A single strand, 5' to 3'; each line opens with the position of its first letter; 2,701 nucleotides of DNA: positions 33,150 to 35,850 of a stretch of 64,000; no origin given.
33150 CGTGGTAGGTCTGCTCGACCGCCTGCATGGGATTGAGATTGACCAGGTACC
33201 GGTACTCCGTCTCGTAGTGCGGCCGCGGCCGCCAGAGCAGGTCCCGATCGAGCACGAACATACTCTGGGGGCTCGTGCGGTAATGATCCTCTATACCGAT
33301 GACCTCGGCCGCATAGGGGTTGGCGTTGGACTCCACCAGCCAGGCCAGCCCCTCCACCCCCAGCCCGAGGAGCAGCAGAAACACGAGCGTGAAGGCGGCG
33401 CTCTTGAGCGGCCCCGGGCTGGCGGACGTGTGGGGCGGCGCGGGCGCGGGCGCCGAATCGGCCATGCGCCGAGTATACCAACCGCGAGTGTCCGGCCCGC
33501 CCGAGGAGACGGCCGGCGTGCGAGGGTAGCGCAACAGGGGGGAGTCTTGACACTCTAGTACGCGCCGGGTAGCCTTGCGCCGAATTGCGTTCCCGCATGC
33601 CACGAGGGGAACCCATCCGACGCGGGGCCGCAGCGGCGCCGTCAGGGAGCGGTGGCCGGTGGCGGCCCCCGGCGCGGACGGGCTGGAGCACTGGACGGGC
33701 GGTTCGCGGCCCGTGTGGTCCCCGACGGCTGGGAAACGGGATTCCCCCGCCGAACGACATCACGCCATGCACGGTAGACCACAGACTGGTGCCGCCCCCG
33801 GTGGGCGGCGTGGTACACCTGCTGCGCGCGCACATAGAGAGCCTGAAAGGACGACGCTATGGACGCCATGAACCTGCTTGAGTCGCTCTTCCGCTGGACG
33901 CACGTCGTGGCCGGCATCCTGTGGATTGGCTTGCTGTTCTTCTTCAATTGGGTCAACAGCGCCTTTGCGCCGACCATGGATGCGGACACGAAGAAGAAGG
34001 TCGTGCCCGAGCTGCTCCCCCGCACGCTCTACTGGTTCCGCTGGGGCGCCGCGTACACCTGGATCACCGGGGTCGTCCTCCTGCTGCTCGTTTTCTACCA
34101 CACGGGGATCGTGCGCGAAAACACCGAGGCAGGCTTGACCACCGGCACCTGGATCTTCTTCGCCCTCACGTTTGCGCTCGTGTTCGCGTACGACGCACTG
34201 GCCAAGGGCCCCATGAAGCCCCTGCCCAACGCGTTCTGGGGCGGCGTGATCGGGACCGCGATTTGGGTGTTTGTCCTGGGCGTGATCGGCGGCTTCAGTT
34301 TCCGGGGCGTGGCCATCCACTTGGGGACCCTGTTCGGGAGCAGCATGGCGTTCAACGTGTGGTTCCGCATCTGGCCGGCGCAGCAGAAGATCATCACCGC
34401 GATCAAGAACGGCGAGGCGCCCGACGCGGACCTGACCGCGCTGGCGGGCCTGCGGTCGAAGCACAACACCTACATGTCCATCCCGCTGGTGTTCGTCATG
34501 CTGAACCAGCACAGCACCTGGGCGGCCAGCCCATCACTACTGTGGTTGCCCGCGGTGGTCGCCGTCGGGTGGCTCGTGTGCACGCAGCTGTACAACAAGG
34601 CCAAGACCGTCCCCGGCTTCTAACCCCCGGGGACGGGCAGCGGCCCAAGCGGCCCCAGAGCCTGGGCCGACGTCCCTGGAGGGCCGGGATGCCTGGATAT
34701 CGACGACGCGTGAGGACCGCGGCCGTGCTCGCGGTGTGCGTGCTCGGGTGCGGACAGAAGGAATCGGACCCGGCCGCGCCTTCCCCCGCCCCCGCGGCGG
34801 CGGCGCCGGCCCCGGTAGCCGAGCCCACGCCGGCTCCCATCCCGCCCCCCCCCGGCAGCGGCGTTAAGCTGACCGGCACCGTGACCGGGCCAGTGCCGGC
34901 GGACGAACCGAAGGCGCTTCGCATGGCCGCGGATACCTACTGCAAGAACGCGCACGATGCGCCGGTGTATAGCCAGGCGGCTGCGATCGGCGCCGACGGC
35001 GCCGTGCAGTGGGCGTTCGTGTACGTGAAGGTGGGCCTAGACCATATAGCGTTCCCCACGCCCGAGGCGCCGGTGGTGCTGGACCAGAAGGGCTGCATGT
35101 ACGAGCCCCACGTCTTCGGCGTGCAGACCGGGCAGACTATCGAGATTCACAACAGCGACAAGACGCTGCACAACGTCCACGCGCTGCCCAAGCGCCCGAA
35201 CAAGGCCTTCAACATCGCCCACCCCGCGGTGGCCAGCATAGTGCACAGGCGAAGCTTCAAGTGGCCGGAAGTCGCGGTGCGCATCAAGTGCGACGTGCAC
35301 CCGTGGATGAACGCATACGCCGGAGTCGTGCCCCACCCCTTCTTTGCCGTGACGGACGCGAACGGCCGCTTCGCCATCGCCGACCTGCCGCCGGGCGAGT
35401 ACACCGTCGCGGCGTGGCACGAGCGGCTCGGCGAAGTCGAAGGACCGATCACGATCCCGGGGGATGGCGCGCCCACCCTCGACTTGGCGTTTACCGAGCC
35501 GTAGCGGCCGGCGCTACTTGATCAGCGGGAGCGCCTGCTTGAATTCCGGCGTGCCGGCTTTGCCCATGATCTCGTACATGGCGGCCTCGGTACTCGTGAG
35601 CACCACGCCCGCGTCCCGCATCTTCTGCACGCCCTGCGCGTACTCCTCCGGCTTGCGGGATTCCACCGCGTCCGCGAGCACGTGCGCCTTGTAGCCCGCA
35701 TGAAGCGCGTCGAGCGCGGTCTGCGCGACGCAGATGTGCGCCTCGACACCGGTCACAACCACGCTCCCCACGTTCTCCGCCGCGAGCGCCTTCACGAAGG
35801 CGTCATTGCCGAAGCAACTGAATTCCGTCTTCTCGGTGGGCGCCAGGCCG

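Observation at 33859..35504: DUF989/PuuD-like membrane protein paired with an amicyanin-like blue-copper lipoprotein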

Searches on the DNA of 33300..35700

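Call 86: search_rna_families(source=window, start=33300, end=35700, threshold=evalue, max_evalue=1)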
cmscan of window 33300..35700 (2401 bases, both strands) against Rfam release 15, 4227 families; matches with E-value up to 1: 0.
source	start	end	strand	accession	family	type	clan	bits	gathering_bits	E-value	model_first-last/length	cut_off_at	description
